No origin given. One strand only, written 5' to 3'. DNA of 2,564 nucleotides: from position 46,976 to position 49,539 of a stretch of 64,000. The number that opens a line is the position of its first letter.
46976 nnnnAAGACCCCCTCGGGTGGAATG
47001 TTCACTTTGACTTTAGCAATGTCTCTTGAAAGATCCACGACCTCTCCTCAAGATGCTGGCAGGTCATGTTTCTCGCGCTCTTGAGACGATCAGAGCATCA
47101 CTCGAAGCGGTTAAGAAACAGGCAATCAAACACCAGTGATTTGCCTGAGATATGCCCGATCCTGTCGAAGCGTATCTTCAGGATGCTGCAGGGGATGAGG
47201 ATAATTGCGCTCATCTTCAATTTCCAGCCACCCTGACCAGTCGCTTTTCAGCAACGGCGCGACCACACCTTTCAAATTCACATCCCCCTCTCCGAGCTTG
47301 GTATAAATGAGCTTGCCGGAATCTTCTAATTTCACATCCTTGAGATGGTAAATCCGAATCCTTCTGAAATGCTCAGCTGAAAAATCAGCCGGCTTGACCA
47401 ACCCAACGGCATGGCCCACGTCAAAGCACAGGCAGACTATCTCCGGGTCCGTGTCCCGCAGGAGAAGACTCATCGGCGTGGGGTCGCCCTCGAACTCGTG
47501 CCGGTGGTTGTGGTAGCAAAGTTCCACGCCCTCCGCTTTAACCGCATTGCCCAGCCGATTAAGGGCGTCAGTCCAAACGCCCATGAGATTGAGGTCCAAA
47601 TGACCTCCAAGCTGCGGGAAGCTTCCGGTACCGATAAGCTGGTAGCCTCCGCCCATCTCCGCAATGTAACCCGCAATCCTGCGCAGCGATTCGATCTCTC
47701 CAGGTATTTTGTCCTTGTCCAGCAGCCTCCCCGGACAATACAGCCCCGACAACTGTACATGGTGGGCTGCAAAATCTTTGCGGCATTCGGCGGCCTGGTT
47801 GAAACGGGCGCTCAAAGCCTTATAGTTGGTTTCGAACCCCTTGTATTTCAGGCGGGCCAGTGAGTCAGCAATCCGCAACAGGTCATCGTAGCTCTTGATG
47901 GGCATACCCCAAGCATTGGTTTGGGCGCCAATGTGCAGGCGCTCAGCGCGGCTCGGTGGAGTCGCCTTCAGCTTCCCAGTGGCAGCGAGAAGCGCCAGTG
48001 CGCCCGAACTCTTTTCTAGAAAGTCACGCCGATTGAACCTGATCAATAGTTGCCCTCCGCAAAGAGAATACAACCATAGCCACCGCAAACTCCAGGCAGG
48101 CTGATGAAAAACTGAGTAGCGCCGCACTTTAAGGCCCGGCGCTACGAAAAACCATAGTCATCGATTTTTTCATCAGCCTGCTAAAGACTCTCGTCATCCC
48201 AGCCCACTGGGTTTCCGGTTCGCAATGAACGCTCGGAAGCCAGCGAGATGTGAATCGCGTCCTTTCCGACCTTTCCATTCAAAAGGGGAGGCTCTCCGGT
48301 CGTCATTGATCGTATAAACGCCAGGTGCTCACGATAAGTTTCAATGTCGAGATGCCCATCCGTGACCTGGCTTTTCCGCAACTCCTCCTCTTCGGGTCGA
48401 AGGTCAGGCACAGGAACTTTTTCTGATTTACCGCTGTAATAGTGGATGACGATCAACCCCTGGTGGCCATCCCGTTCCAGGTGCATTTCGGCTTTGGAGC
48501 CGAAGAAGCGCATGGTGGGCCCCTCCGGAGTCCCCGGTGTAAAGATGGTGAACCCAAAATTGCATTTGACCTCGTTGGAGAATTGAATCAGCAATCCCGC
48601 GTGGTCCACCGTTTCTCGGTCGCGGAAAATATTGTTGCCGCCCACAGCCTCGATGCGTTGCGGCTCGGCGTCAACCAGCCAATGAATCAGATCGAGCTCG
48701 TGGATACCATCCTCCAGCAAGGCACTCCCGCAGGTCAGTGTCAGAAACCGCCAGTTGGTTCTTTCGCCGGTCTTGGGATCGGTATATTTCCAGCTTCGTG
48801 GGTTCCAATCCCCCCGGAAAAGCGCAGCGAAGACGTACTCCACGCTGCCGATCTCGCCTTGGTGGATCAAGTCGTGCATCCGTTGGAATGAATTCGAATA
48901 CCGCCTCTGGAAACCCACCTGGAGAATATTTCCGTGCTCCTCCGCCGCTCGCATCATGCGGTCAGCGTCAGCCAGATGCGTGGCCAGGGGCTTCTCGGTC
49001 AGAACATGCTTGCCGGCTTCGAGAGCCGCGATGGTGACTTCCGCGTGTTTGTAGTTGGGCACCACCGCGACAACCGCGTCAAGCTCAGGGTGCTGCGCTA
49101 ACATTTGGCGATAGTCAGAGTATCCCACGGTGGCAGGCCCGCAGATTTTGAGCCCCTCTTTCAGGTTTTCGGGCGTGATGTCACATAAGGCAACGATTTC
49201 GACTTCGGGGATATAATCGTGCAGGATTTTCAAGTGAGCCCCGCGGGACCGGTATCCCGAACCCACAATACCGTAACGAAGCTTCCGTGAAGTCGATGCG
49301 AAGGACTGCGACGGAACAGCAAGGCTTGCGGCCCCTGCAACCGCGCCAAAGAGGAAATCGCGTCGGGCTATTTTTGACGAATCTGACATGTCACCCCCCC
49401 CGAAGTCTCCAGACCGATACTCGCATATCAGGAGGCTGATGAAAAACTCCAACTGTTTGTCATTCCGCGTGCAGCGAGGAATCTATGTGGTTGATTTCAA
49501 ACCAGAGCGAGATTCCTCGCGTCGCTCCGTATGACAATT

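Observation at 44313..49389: Module B: all-Tat triad (TIM-barrel isomerase, FG-GAP propeller, Gfo/Idh/MocA) plus a second Gfo/Idh/MocA paralogue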

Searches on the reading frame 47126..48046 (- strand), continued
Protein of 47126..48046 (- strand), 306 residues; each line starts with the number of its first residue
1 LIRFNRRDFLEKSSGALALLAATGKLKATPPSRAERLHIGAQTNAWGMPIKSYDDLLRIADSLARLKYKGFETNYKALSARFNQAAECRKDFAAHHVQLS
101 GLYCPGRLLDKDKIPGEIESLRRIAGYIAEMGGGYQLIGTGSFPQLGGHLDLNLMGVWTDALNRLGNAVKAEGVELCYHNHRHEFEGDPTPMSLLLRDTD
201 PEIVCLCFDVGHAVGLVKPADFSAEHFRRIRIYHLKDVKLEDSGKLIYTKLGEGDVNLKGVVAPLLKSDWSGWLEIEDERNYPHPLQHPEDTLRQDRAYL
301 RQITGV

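Call 68: find_encoding_contigs(protein=P0192, flank=7000, max_places=1)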
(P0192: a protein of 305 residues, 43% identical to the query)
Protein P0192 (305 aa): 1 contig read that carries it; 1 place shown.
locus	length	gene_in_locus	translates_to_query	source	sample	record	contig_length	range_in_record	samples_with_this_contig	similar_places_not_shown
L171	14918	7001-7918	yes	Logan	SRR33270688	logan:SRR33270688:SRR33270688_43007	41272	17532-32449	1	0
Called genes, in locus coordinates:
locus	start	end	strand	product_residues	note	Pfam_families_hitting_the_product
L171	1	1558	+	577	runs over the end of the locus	PF00890:FAD_binding_2 (faint), PF00732:GMC_oxred_N, PF05199:GMC_oxred_C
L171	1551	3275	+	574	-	PF00732:GMC_oxred_N, PF05199:GMC_oxred_C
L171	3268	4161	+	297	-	PF01261:AP_endonuc_2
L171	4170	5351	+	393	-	PF01408:GFO_IDH_MocA, PF22725:GFO_IDH_MocA_C3, PF02894:GFO_IDH_MocA_C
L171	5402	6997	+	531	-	PF01261:AP_endonuc_2, PF13618:Gluconate_2-dh3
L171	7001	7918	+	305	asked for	PF01261:AP_endonuc_2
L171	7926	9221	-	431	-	PF07969:Amidohydro_3 (weak), PF01979:Amidohydro_1 (weak)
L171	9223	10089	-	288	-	PF07676:PD40 (weak)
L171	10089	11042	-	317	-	PF02737:3HCDH_N, PF00725:3HCDH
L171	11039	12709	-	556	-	PF02776:TPP_enzyme_N, PF00205:TPP_enzyme_M, PF02775:TPP_enzyme_C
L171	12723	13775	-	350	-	PF08240:ADH_N, PF00107:ADH_zinc_N, PF13602:ADH_zinc_N_2 (weak)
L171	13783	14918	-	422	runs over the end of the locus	PF01979:Amidohydro_1, PF07969:Amidohydro_3 (weak)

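Call 75: predict_structure(alignment_id=A3)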
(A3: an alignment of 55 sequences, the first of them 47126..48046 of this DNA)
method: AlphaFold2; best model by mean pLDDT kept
length: 306 residues; sequences in the alignment: 55
mean_pLDDT: 93.2   pTM: 0.88
mean pLDDT of the five models: 93.2, 93.1, 92.8, 92.6, 92.4
residues with pLDDT >= 90: 263; 70-90: 17; 50-70: 24; < 50: 2
segments of 3 or more residues with pLDDT < 50: none
pLDDT, mean of each block of 10 residues (from residue 1): 61 58 63 96 96 97 98 97 98 98 94 97 99 97 85 96 99 98 94 98 98 98 99 98 95 98 98 96 96 98 97
secondary structure, 60 per line:
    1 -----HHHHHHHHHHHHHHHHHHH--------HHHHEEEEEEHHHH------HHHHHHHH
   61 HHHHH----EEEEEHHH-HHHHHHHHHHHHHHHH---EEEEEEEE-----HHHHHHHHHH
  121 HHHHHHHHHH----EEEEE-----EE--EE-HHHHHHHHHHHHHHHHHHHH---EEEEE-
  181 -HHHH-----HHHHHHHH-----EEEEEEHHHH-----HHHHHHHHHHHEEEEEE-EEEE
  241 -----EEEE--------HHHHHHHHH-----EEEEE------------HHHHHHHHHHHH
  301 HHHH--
elements in order: H6-24 H33-36 E37-42 H43-46 H53-65 E70-74 H79-94 E98-105 H111-130 E135-139 H152-171 E175-179 H182-185 H191-198 E204-209 H210-213 H219-229 E230-235 E237-240 E246-249 H258-266 E272-276 H289-304

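Call 77: fold_search(model_id=the predicted structure, library=pdb)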
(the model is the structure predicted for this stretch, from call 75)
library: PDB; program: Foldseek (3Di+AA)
matches with E <= 10: 1896; with E <= 0.001: 418
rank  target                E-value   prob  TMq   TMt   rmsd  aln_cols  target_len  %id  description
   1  8tcr_A                5.8e-16  1.00  0.69  0.77   3.7       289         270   19  Structure of glucose bound Alistipes sp. 3-Keto-beta-glucopyranoside-1,2-Lyase AL1 (released 2024-06-12)
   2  8tcd_D                2.5e-15  1.00  0.67  0.75   3.6       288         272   20  Structure of Alistipes sp. 3-Keto-beta-glucopyranoside-1,2-Lyase AL1 (released 2024-06-12)
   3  8tcd_A                2.6e-15  1.00  0.67  0.75   3.6       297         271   20  Structure of Alistipes sp. 3-Keto-beta-glucopyranoside-1,2-Lyase AL1 (released 2024-06-12)
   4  3obe_A                2.6e-15  1.00  0.67  0.71   5.1       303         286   19  Crystal structure of a sugar phosphate isomerase/epimerase (BDI_3400) from Parabacteroides distasonis ATCC 8503 at 1.7 (released 2010-09-01)
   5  8tct                  4.3e-15  1.00  0.68  0.75   4.2       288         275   17  Structure of 3K-GlcH bound Bacteroides thetaiotaomicron 3-Keto-beta-glucopyranoside-1,2-Lyase BT1 (released 2024-06-12)
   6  3obe_B                8.8e-15  1.00  0.69  0.73   4.7       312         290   18  Crystal structure of a sugar phosphate isomerase/epimerase (BDI_3400) from Parabacteroides distasonis ATCC 8503 at 1.7 (released 2010-09-01)
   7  3cny_A                4.0e-14  1.00  0.70  0.71   3.4       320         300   16  Crystal structure of a putative inositol catabolism protein iole (iole, lp_3607) from lactobacillus plantarum wcfs1 at (released 2008-04-08)
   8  3l23                  1.4e-13  1.00  0.68  0.73   3.8       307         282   17  Crystal structure of Sugar phosphate isomerase/epimerase (YP_001303399.1) from Parabacteroides distasonis ATCC 8503 at 1 (released 2010-02-16)
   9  9zmv                  2.2e-13  1.00  0.70  0.71   3.8       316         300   19  Crystal structure of an Iole protein from Brucella melitensis (orthorhombic P form) (released 2025-12-24)
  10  5hmq_D                3.2e-13  1.00  0.64  0.34   4.9       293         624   16  xylose isomerase-like TIM barrel/4-hydroxyphenylpyruvate dioxygenase fusion protein (released 2016-10-19)
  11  9zmw_A                4.3e-13  1.00  0.70  0.71   3.6       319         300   19  Crystal structure of a Iole protein from Brucella melitensis (orthorhombic P form 2) (released 2025-12-24)
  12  8z1i_B                6.9e-13  1.00  0.71  0.79   3.5       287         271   17  Crystal structure of the isomerase Art22 with ethylene glycol (released 2025-04-16)
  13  3lmz                  6.9e-13  1.00  0.63  0.75   3.8       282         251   17  Crystal structure of Putative sugar isomerase. (YP_001305105.1) from Parabacteroides distasonis ATCC 8503 at 1.44 A reso (released 2010-02-23)
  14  9zmu                  7.8e-13  1.00  0.71  0.72   3.5       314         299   19  Crystal structure of an Iole protein from Brucella melitensis (hexagonal P form) (released 2025-12-24)
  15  9koj_A                9.4e-13  1.00  0.69  0.76   4.1       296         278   16  Crystal structure of the isomerase Art22 (released 2025-07-30)
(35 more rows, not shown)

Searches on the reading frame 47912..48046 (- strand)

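Call 43: search_protein_families(library=pfam, proteins=[window:47912-48046:-], max_evalue=10)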
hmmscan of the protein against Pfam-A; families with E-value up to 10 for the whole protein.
seq(45 aa): 1 family
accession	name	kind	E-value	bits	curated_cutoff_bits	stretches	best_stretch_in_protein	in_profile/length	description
PF10518.14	TAT_signal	-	1.5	9.4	22.7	0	4-24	2-21/21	TAT (twin-arginine translocation) pathway signal sequence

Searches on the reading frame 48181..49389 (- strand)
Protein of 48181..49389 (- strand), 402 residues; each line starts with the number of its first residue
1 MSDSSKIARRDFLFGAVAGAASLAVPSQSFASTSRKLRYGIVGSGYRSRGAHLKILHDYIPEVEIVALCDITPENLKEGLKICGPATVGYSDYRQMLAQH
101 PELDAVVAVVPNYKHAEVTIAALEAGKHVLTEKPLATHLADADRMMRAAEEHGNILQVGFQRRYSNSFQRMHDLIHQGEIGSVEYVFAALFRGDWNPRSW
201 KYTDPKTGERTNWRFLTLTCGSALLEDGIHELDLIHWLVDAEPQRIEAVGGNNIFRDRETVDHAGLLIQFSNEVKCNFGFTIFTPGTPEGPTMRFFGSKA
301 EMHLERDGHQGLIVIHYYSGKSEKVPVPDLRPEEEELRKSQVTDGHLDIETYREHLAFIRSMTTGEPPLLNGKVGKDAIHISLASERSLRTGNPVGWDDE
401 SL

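Call 3: search_protein_families(library=pfam, proteins=[window:48181-49389:-], max_evalue=0.01)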
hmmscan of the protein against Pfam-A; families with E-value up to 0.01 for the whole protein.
window:48181-49389:- (402 aa): 5 families
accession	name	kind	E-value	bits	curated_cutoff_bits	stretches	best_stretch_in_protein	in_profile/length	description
PF01408.29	GFO_IDH_MocA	-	2e-26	93.5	24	1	37-160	1-120/120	Oxidoreductase family, NAD-binding Rossmann fold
PF22725.1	GFO_IDH_MocA_C3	-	1.4e-17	64.2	27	1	168-301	1-122/124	GFO/IDH/MocA C-terminal domain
PF02894.22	GFO_IDH_MocA_C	-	4.7e-13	49.9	22.9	1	173-395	2-216/218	Oxidoreductase family, C-terminal alpha/beta domain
PF03435.24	Sacchrp_dh_NADP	-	0.0011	19.7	25.1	1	80-137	45-98/129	Saccharopine dehydrogenase NADP binding domain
PF03447.22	NAD_binding_3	-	0.0099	17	24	0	62-155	21-112/116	Homoserine dehydrogenase, NAD binding domain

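Call 4: search_protein_families(library=ncbifam, proteins=[window:48181-49389:-], max_evalue=0.01)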
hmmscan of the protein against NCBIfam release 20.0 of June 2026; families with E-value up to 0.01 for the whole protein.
window:48181-49389:- (402 aa): 9 families
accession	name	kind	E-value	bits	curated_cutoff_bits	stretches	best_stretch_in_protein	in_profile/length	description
TIGR04380.1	myo_inos_iolG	equivalog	7.2e-39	133.6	355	1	37-274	2-223/330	inositol 2-dehydrogenase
NF040723.1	UDP-GlcNAcDh_Arch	equivalog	3.2e-32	112.3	450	1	37-186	1-144/302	UDP-N-acetylglucosamine 3-dehydrogenase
NF052679.1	InsChiInosDhIolG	equivalog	1e-23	83.9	540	1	37-249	3-195/343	bifunctional inositol 2-dehydrogenase/D-chiro-inositol 1-dehydrogenase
NF052479.1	LevoglcsnDh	equivalog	3.9e-23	81.7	650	1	67-240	40-203/386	levoglucosan dehydrogenase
NF058561.1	BT_2158_fam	equivalog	1.3e-20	73.5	750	1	9-195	2-189/487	glycoside 3-dehydrogenase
NF008607.0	PRK11579.1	subfamily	1.2e-19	70.5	330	1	35-188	3-150/346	oxidoreductase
NF041392.1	XylDh_Gfo6_Halo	equivalog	6.4e-16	58.1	350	1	87-277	68-251/350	D-xylose 1-dehydrogenase Gfo6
NF058563.1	BT_2159_fam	equivalog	3.8e-10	39.3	650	1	40-184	4-144/350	disaccharide 3-dehydrogenase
NF007574.0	PRK10206.1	equivalog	1.7e-08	33.9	352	1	92-184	56-147/345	oxidoreductase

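Call 9: search_solved_structures(query=window:48181-49389:-, max_evalue=0.00001)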
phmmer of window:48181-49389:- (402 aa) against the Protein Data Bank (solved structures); distinct sequences matched with E-value up to 0.00001: 80 (the best 60 are shown).
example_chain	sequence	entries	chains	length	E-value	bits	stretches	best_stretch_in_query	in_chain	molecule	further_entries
9m3d_B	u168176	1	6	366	7.5e-26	94.1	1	35-242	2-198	DgpA1 from W974-1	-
3ec7_A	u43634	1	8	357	5.3e-25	91.3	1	36-247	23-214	Putative Dehydrogenase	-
7xr9_A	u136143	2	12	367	1.1e-22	83.7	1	35-198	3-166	DgpA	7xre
3q2k_A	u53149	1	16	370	1.8e-22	83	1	29-241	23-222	oxidoreductase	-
3ezy_A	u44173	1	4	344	3e-22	82.2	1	37-184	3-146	Dehydrogenase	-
3cea_A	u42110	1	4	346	1.6e-21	79.9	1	32-247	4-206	Myo-inositol 2-dehydrogenase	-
4mkx_A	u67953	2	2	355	2.4e-21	79.3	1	32-256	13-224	Inositol dehydrogenase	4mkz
4n54_A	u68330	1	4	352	4.6e-21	78.4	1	34-256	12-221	Inositol dehydrogenase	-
8qc3_A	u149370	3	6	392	6.2e-21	77.9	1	31-395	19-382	Oxidoreductase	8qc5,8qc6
8qc2_A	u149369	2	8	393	1.8e-20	76.4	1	26-395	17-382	Gfo/Idh/MocA family oxidoreductase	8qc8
3q2i_A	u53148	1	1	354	2.1e-20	76.2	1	33-290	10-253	dehydrogenase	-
5a02_A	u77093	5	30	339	7.6e-19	71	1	33-252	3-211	ALDOSE-ALDOSE OXIDOREDUCTASE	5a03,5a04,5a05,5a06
6z3c_AAA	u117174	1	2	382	9.2e-19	70.8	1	35-262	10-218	Gfo/Idh/MocA family oxidoreductase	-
8tdi_L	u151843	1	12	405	1.2e-18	70.4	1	60-274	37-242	P2B11 Glucuronide-3-dehydrogenase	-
6z3b_A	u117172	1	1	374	1.4e-18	70.2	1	36-262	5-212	Gfo/Idh/MocA family oxidoreductase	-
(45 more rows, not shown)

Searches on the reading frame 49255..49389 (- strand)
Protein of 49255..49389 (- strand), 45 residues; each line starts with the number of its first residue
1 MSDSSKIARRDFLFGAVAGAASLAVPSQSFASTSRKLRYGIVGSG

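Call 43: search_protein_families(library=pfam, proteins=[window:49255-49389:-], max_evalue=10)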
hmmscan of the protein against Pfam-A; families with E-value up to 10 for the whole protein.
seq(45 aa): 2 families
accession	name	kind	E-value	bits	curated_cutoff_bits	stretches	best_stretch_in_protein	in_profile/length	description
PF10518.14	TAT_signal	-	0.00046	20.4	22.7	1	7-26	2-21/21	TAT (twin-arginine translocation) pathway signal sequence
PF10399.14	UCR_Fe-S_N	-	0.04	13.8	24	1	3-22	5-24/41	Ubiquitinol-cytochrome C reductase Fe-S subunit TAT signal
